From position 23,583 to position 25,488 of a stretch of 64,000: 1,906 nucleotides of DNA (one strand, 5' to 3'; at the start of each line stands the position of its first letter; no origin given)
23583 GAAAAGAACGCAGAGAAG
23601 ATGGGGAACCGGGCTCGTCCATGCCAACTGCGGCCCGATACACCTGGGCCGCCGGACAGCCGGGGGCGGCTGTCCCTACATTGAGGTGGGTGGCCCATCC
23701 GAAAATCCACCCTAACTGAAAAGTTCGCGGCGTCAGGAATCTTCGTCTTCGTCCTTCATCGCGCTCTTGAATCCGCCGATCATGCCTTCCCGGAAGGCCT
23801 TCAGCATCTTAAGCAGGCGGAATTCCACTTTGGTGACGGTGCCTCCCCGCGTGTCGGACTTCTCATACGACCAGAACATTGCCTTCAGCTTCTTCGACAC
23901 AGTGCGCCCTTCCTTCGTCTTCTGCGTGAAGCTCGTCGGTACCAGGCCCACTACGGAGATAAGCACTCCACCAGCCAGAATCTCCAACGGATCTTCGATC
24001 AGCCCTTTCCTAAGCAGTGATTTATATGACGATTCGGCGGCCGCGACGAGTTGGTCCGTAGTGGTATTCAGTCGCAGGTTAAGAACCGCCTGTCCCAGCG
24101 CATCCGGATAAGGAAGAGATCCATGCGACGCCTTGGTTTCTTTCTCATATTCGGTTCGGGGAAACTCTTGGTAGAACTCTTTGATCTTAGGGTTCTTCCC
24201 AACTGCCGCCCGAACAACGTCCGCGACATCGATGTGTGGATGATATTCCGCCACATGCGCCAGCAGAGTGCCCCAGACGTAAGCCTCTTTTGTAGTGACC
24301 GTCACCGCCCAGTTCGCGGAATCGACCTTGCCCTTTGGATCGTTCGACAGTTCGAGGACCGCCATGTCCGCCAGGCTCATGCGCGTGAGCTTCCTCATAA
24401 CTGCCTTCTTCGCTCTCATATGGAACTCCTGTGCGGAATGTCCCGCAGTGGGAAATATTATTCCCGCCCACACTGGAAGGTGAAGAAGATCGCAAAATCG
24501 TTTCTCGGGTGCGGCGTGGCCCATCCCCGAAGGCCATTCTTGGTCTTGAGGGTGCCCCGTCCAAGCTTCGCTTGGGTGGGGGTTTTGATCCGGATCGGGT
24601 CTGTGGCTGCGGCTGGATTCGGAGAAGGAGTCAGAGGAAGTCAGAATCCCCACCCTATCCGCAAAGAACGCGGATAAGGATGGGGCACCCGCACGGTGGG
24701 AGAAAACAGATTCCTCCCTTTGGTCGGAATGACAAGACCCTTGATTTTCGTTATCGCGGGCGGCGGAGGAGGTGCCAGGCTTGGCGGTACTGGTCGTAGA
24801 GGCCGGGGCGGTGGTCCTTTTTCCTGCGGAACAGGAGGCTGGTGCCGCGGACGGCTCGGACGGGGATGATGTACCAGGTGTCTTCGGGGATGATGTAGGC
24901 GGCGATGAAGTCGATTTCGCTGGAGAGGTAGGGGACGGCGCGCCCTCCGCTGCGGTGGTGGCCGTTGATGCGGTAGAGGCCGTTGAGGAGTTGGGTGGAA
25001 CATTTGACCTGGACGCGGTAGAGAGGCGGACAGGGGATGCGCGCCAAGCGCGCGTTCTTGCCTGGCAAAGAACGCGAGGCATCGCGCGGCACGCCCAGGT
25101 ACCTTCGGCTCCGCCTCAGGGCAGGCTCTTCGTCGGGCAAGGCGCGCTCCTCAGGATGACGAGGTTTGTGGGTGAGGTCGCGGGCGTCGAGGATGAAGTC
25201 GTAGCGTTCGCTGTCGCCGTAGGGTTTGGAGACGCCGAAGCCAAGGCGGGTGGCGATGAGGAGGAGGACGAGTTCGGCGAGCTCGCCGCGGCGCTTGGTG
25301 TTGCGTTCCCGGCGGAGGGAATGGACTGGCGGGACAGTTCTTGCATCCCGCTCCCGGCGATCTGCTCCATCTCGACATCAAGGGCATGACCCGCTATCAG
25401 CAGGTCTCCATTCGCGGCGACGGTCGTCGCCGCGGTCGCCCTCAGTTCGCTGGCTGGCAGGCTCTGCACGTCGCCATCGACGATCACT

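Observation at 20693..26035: Lower-GC accessory island wedged against rpsO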

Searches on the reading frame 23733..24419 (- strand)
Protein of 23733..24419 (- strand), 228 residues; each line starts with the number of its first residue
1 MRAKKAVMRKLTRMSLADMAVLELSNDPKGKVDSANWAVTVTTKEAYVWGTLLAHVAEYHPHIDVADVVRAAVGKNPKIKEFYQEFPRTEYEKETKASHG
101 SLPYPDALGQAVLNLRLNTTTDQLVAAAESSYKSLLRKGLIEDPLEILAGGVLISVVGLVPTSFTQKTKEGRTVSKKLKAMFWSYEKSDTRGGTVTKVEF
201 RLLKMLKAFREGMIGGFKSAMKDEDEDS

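Call 18: search_protein_families(library=padloc, proteins=[window:23733-24419:-], max_evalue=0.01)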
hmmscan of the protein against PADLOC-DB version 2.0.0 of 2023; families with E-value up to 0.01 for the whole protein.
window:23733-24419:- (228 aa): 0 families

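Call 43: search_protein_families(library=pfam, proteins=[window:23733-24419:-], max_evalue=0.01)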
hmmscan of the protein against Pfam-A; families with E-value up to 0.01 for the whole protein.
window:23733-24419:- (228 aa): 0 families

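Call 47: find_homologous_proteins(query=window:23733-24419:-)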
Query window:23733-24419:- (228 aa): 18 proteins with E <= 0.001 among 573 candidates.
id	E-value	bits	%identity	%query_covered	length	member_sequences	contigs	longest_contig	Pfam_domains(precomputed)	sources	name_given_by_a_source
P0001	7.0e-144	495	100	100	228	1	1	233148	-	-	-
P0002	2.5e-115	401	83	100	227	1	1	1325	-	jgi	jgi:hypothetical protein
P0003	2.2e-99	349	73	100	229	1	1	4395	-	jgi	jgi:hypothetical protein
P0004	1.1e-94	334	71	100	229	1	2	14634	-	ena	-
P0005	3.3e-73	264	52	100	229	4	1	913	-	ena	-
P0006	3.2e-72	261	55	100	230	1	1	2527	-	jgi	jgi:hypothetical protein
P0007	5.8e-72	260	57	100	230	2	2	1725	-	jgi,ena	jgi:hypothetical protein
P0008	4.4e-70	254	53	100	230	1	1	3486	-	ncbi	-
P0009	5.6e-68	247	53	100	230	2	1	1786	-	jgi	jgi:hypothetical protein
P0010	1.7e-67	245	52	100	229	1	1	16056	-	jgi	jgi:hypothetical protein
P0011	4.9e-66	240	52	100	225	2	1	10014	-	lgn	-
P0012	5.2e-65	237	52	100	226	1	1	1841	-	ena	-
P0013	1.0e-62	230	50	100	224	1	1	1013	-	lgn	-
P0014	1.9e-61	225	51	100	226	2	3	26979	-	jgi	-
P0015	7.9e-59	217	52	99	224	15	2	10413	-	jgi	jgi:hypothetical protein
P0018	3.7e-46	175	45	100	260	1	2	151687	-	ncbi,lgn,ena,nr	ncbi:MAG TPA: hypothetical protein VJP02_04640 [Candidatus Sulfotelmatobacter sp.]|nr:hypothetical p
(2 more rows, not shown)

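Call 48: find_encoding_contigs(protein=P0018, flank=6000, max_places=2)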
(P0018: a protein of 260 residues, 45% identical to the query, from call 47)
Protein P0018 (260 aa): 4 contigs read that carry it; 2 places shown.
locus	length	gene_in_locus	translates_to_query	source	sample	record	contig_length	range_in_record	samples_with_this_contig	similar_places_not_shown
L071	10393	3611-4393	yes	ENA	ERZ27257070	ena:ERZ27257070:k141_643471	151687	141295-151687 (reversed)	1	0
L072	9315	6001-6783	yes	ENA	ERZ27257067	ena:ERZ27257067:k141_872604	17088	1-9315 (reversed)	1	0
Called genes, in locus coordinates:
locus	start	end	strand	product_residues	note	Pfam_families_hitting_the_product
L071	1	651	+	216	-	?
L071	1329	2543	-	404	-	PF00589:Phage_integrase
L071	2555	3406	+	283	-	PF13408:Zn_ribbon_recom (faint)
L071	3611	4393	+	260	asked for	-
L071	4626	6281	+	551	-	PF07969:Amidohydro_3, PF01979:Amidohydro_1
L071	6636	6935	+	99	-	-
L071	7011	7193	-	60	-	-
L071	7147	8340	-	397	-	PF14659:Phage_int_SAM_3, PF00589:Phage_integrase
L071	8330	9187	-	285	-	-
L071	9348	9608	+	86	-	PF12728:HTH_17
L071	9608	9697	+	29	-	-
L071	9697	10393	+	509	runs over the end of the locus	PF00772:DnaB (faint), PF13481:AAA_25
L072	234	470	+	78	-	-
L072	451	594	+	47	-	-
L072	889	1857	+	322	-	PF04542:Sigma70_r2, PF08281:Sigma70_r4_2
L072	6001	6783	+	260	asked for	-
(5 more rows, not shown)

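Call 49: find_encoding_contigs(protein=P0014, flank=6000, max_places=2)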
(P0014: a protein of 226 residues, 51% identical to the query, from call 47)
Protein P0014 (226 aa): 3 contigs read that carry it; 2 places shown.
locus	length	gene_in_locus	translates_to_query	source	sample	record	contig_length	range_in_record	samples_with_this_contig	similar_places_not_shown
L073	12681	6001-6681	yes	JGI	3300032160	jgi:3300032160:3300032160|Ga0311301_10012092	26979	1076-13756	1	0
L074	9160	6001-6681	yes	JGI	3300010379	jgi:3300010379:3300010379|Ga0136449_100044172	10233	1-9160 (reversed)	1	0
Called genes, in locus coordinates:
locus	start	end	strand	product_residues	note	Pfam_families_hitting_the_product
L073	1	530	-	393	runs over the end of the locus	PF13289:SIR2_2 (weak)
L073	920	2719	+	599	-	PF00069:Pkinase, PF03109:ABC1 (weak), PF07714:PK_Tyr_Ser-Thr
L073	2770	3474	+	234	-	PF02586:SRAP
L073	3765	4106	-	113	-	-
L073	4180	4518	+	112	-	-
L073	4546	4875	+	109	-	-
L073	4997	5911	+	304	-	-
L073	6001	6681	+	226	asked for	-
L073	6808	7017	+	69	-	-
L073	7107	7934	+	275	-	-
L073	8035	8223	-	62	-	-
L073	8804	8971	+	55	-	-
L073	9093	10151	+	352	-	PF05598:DUF772, PF01609:DDE_Tnp_1, PF13586:DDE_Tnp_1_2 (faint)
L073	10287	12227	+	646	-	PF13522:GATase_6, PF13537:GATase_7, PF00733:Asn_synthase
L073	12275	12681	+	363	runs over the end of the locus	PF02388:FemAB (faint), PF13480:Acetyltransf_6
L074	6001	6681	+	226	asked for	-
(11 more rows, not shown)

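Call 50: find_encoding_contigs(protein=P0004, flank=6000, max_places=2)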
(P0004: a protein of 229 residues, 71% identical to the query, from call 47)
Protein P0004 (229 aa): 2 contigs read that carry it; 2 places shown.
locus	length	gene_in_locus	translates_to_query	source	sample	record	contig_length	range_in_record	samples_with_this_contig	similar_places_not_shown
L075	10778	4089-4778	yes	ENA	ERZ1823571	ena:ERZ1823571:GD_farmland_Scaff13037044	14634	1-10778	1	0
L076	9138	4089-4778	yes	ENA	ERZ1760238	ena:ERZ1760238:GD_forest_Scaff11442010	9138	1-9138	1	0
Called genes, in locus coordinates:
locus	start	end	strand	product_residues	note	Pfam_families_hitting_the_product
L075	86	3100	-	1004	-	PF00486:Trans_reg_C, PF12704:MacB_PCD, PF02687:FtsX, PF12704:MacB_PCD, PF02687:FtsX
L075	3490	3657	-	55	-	PF07043:DUF1328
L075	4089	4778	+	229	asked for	-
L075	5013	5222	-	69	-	-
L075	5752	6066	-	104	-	-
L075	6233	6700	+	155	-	-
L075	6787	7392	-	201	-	-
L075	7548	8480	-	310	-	PF09990:DUF2231, PF00355:Rieske, PF13806:Rieske_2, PF22543:Rieske_4 (weak)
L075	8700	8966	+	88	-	PF00312:Ribosomal_S15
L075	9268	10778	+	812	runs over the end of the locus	-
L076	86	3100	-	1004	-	PF00486:Trans_reg_C, PF12704:MacB_PCD, PF02687:FtsX, PF12704:MacB_PCD, PF02687:FtsX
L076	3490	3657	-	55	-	PF07043:DUF1328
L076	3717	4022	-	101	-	-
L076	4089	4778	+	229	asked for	-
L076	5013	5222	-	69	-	-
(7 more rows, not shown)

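Call 76: predict_structure(alignment_id=A3)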
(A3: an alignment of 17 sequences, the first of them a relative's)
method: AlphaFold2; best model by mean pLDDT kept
length: 228 residues; sequences in the alignment: 17
mean_pLDDT: 67.5   pTM: 0.69
mean pLDDT of the five models: 67.5, 65.7, 64.8, 64.6, 57.2
residues with pLDDT >= 90: 23; 70-90: 94; 50-70: 50; < 50: 61
segments of 3 or more residues with pLDDT < 50: 30-40, 86-102, 149-163, 191-195, 214-220, 224-228
pLDDT, mean of each block of 10 residues (from residue 1): 66 85 72 45 75 91 82 61 52 41 66 89 89 88 61 37 64 84 61 61 82 51 43
secondary structure, 60 per line:
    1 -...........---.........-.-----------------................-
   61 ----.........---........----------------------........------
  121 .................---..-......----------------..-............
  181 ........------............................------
elements in order: H2-12 H16-24 H44-59 H65-73 H77-84 H107-114 H121-137 H144-149 H169-188 H195-222

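Call 81: fold_search(model_id=the predicted structure, library=pdb)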
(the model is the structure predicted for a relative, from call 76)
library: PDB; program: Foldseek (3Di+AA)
matches with E <= 10: 73; with E <= 0.001: 0
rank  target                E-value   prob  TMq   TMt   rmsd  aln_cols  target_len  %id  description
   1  8xxt_I                9.0e-01  0.07  0.15  0.08  20.6       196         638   11  ASFV RNAP M1249L C-tail occupied complex2 (MCOC2) (released 2025-01-22)
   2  5jbr_B                1.0e+00  0.11  0.12  0.18  14.8       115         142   14  Crystal structure of uncharacterized protein Bcav_2135 from Beutenbergia cavernae (released 2016-04-20)
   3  2h09                  1.5e+00  0.12  0.20  0.33  12.7       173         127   13  Crystal structure of diphtheria toxin repressor like protein from E. coli (released 2007-05-15)
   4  2obp_A                1.7e+00  0.15  0.15  0.40  12.7       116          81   16  Crystal structure of a putative dna-binding protein (reut_b4095) from ralstonia eutropha jmp134 at 1.70 A resolution (released 2007-01-16)
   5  8rv2_E                1.8e+00  0.05  0.19  0.14  18.4       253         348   15  Structure of the formin INF2 bound to the barbed end of F-actin. (released 2024-04-10)
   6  4lln_D                2.0e+00  0.18  0.21  0.32   9.6       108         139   14  Crystal structure of S. aureus MepR-DNA complex (released 2014-05-14)
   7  9crw_G                2.0e+00  0.02  0.12  0.12  24.7       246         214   13  Crystal structure of the Candida albicans kinesin-8 proximal tail domain (released 2024-09-04)
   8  9j30_B                2.1e+00  0.05  0.17  0.12  18.0       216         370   12  Fe2+/pterin-dependent,SnPolE-Y280A (released 2025-10-08)
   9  9j2e_A                2.3e+00  0.04  0.16  0.11  19.2       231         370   11  Fe2+/pterin-dependent,apo SnPolE (released 2025-10-08)
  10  2pg4_B                2.9e+00  0.10  0.17  0.37  12.6       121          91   13  Crystal structure of a putative dna binding protein (ape_0880a) from aeropyrum pernix k1 at 2.21 A resolution (released 2007-04-24)
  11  8vt9_A                2.9e+00  0.03  0.18  0.12  19.5       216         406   13  WT SthK in the presence of PIP2 and cAMP (released 2024-09-25)
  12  4hqe_A                3.4e+00  0.16  0.19  0.37   5.8        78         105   13  The crystal structure of QsrR-DNA complex (released 2013-03-06)
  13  3eco_A                3.4e+00  0.15  0.21  0.33  10.9       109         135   14  Crystal structure of MepR, a transcription regulator of the Staphylococcus aureus multidrug efflux pump MepA (released 2009-02-10)
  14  4eju_A                3.7e+00  0.13  0.23  0.33   8.6       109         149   16  Staphylococcus epidermidis TcaR full length (released 2013-05-08)
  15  9gm7_D                4.0e+00  0.07  0.18  0.15  16.2       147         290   12  MukBEF in a nucleotide-bound state with open neck gate (monomer) (released 2025-03-26)
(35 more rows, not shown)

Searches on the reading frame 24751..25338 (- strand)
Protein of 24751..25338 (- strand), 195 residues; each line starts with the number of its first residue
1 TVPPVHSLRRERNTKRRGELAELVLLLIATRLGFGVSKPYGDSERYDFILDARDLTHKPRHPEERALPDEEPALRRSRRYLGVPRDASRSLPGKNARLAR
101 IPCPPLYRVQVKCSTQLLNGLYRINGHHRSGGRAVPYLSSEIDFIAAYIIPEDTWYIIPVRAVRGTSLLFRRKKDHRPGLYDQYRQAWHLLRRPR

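Call 18: search_protein_families(library=padloc, proteins=[window:24751-25338:-], max_evalue=0.01)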
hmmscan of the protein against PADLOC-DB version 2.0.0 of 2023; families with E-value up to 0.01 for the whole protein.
window:24751-25338:- (195 aa): 1 family
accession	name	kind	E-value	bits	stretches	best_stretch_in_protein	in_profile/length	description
PDLC03700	HEase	-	8e-11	40.3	2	13-55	2-44/150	homing endonuclease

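Call 43: search_protein_families(library=pfam, proteins=[window:24751-25338:-], max_evalue=0.01)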
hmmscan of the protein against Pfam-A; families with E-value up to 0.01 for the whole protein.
window:24751-25338:- (195 aa): 1 family
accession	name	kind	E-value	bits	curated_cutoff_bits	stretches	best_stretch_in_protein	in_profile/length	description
PF11645.14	PDDEXK_5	-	8.6e-17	61.9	26.1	2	13-54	2-43/138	PD-(D/E)XK endonuclease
